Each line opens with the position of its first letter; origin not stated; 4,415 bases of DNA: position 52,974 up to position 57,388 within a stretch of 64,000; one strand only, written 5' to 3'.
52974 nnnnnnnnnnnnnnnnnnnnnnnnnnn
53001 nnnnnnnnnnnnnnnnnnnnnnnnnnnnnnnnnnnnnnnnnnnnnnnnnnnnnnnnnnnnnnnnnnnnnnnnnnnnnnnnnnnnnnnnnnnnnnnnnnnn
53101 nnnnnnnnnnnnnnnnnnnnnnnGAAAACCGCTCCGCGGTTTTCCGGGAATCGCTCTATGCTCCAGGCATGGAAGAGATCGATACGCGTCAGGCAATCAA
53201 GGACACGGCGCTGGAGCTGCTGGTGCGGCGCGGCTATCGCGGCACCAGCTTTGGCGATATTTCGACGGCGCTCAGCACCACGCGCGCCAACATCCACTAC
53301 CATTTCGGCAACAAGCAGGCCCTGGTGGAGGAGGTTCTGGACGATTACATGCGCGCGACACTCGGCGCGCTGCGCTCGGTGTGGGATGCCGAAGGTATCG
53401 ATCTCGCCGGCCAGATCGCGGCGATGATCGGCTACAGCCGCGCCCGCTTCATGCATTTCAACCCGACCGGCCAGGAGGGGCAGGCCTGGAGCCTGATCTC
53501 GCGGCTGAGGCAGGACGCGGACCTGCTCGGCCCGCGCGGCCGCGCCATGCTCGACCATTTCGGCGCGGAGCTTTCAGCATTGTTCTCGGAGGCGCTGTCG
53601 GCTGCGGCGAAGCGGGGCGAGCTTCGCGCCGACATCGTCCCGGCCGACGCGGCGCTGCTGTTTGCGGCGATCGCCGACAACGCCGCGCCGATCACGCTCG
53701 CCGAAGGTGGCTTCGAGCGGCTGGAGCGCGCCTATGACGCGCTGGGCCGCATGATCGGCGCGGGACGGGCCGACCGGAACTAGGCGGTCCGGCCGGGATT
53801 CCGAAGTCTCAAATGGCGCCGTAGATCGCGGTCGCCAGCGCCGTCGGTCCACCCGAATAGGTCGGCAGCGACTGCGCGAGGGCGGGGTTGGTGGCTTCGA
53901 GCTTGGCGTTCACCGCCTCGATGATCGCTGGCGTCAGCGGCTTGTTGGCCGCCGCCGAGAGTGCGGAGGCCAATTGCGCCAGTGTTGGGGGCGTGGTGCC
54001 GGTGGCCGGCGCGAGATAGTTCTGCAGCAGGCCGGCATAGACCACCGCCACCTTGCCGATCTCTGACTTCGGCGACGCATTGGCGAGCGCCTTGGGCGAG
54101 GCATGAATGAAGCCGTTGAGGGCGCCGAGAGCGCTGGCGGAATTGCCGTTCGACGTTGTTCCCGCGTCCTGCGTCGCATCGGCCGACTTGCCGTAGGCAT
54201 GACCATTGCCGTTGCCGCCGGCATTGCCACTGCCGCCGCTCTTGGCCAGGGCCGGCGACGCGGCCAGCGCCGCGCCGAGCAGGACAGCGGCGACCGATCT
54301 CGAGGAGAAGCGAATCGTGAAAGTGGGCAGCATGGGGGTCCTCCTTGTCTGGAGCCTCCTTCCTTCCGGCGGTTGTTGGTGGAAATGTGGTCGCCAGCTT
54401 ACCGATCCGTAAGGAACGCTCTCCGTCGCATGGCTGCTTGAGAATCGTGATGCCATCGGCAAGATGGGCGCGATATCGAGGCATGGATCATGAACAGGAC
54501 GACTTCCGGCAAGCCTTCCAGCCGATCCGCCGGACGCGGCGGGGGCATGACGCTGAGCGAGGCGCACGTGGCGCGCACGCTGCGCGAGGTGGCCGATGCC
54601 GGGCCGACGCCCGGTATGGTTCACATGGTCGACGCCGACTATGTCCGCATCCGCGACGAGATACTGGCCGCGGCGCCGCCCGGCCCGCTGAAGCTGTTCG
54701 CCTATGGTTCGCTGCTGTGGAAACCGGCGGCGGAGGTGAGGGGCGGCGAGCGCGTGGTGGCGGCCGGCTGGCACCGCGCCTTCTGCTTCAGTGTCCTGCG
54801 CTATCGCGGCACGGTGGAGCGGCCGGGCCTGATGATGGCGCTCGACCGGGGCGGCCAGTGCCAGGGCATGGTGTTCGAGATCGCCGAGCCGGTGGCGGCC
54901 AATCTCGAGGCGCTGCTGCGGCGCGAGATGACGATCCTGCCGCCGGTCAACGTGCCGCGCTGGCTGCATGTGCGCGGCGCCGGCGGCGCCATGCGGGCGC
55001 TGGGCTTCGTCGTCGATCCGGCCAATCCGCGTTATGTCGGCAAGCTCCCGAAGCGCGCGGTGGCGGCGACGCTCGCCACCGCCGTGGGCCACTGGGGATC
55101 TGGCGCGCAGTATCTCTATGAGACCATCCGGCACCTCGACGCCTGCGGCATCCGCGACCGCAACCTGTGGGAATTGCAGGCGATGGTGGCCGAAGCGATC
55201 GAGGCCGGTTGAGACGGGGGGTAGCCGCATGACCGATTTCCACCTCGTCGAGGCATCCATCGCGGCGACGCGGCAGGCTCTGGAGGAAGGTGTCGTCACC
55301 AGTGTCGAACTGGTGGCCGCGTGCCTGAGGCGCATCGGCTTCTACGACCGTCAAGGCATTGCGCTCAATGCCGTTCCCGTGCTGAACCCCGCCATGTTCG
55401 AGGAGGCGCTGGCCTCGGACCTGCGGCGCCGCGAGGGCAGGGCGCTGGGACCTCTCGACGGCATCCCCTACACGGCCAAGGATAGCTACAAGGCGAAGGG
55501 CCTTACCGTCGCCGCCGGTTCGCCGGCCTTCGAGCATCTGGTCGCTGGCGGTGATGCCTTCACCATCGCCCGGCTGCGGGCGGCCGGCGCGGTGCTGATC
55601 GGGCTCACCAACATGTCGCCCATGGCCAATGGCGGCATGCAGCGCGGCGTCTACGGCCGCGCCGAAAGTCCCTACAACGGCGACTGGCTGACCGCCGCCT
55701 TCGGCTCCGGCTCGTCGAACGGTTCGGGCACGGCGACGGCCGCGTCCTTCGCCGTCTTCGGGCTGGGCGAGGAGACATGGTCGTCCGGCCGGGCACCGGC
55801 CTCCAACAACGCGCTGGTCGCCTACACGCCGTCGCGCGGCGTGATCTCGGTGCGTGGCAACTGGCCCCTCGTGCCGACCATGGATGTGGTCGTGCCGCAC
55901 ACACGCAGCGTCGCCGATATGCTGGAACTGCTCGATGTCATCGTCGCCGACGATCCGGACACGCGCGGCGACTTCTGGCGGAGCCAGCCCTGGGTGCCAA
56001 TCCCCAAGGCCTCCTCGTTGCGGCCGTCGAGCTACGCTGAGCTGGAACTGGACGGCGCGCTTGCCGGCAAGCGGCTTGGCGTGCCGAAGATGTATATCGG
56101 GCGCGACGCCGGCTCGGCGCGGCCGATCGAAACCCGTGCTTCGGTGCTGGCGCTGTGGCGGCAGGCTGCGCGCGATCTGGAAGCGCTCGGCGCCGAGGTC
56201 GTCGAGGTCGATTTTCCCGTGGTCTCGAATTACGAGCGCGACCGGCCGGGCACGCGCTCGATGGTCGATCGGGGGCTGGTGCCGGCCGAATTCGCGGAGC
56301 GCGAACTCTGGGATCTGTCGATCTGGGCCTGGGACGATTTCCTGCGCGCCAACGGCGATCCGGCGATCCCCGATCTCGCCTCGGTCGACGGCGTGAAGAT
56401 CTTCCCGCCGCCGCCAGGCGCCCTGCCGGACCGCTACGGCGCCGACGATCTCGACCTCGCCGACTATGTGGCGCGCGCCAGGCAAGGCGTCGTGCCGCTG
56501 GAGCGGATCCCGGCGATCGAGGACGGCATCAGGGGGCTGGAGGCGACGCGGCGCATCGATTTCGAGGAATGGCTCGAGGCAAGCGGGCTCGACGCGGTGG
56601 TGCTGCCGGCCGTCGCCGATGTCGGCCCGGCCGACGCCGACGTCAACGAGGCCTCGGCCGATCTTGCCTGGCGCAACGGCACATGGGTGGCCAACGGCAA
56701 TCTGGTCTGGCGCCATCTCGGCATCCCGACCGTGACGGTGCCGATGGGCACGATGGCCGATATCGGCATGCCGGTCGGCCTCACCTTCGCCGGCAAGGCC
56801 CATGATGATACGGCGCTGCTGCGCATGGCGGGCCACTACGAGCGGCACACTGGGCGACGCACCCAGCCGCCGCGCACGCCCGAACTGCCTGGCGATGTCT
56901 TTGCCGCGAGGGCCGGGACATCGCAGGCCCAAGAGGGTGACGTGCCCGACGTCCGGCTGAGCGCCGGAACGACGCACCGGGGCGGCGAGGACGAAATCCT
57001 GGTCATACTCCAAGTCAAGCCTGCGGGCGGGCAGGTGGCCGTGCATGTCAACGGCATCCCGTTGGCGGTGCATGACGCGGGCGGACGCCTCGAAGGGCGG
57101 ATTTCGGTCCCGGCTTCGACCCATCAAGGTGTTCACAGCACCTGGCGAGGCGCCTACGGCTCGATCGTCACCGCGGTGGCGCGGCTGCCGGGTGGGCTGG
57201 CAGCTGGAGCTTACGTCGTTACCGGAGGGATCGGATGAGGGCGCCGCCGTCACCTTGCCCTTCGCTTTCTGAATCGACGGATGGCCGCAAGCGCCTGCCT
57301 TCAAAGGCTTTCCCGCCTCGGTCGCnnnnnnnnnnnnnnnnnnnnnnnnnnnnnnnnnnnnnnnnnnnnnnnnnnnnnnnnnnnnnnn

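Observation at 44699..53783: Ectoine-catabolism-like pathway rewired for an unknown cyclic amidine or amino-acid derivative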

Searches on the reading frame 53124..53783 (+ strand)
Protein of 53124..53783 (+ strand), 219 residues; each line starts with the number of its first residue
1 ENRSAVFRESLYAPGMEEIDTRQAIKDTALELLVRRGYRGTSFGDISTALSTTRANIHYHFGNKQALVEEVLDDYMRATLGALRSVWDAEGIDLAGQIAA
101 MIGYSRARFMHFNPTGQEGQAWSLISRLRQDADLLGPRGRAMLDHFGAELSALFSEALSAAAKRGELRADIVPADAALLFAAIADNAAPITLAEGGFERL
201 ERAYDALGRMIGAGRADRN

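Call 5: search_protein_families(library=pfam, proteins=[window:53124-53783:+])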
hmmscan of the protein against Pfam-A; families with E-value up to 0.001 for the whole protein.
window:53124-53783:+ (219 aa): 1 family
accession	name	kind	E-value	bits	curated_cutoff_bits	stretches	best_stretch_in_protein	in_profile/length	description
PF00440.29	TetR_N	-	1.6e-12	47.4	24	1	27-71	3-47/47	Bacterial regulatory proteins, tetR family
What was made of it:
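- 53169..53783 (+): TetR-family regulator (204 aa from the second ATG), divergent from rid3-M24. Pfam TetR_N (call 5).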

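Call 6: search_protein_families(library=ncbifam, proteins=[window:53124-53783:+])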
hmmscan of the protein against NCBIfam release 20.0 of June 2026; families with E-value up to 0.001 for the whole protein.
window:53124-53783:+ (219 aa): 14 families
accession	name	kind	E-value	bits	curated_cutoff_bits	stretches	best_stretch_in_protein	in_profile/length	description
NF041196.1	ScbR_bind_reg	equivalog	6.3e-13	49.3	150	1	20-184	6-158/191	ScbR family autoregulator-binding transcription factor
NF037937.1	septum_RefZ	equivalog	8.9e-11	42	180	1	22-89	1-68/195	forespore capture DNA-binding protein RefZ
NF053516.1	TranRepPrsAVib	equivalog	4.1e-10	39.8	300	1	18-89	4-75/208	TetR family transcriptional repressor PsrA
NF007949.0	PRK10668.1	equivalog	2e-09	37.2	271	1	20-73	11-64/216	multidrug efflux transporter transcriptional repressor AcrR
NF007430.0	PRK09975.1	equivalog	3.9e-07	29.4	274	1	18-72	9-63/220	acrEF/envCD operon transcriptional regulator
NF050111.1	TransRegSACE7040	equivalog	7.6e-07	29.2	250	1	21-74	2-55/186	SACE_7040 family transcriptional regulator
TIGR03613.1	RutR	equivalog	7.8e-06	25.9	368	1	21-89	9-77/202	pyrimidine utilization regulatory protein R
NF051457.1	acryl_TF_AcuR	equivalog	9.4e-06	25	247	1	17-180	14-172/204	acrylate utilization transcriptional regulator AcuR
NF051852.1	efflux_TF_MtrR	exception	1.4e-05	24.9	280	1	17-78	7-68/205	multidrug efflux system transcriptional repressor MtrR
TIGR03384.1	betaine_BetI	equivalog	1.6e-05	24.7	201.3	1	15-76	4-64/189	choline-binding transcriptional repressor BetI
NF001978.0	PRK00767.1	equivalog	0.00013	21.8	118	1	15-102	5-91/197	transcriptional regulator BetI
NF058643.1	TranRegCurRPseudo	equivalog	0.00042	20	300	1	20-90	7-77/193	TetR family transcriptional repressor CurR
TIGR03968.1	mycofact_TetR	equivalog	0.00069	19.3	224.9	0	14-78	3-67/190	mycofactocin system transcriptional regulator MftR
NF011584.0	PRK15008.1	equivalog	0.00096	19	230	0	22-86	20-84/212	HTH-type transcriptional regulator RutR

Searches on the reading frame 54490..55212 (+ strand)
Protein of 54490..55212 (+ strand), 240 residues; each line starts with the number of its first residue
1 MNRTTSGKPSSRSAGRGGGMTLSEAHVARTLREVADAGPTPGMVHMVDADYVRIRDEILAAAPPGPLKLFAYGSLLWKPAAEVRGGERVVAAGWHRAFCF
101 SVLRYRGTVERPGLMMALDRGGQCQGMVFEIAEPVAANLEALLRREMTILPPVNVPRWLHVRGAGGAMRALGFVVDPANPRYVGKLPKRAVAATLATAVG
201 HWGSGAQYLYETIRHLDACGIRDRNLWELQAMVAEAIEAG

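Call 7: search_protein_families(library=pfam, proteins=[window:54490-55212:+])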
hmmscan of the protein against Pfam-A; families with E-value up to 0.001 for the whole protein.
window:54490-55212:+ (240 aa): 1 family
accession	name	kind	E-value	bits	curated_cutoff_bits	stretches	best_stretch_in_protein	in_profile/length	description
PF04752.17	ChaC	-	1.2e-26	94.2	21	1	69-235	3-175/176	ChaC-like protein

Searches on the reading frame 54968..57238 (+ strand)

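Call 7: search_protein_families(library=pfam, proteins=[window:54968-57238:+])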
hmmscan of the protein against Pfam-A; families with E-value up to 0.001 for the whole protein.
window:54968-57238:+ (756 aa): 1 family
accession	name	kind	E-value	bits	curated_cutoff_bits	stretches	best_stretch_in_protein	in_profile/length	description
PF01425.27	Amidase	-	2e-51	175.9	27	2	114-422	1-283/445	Amidase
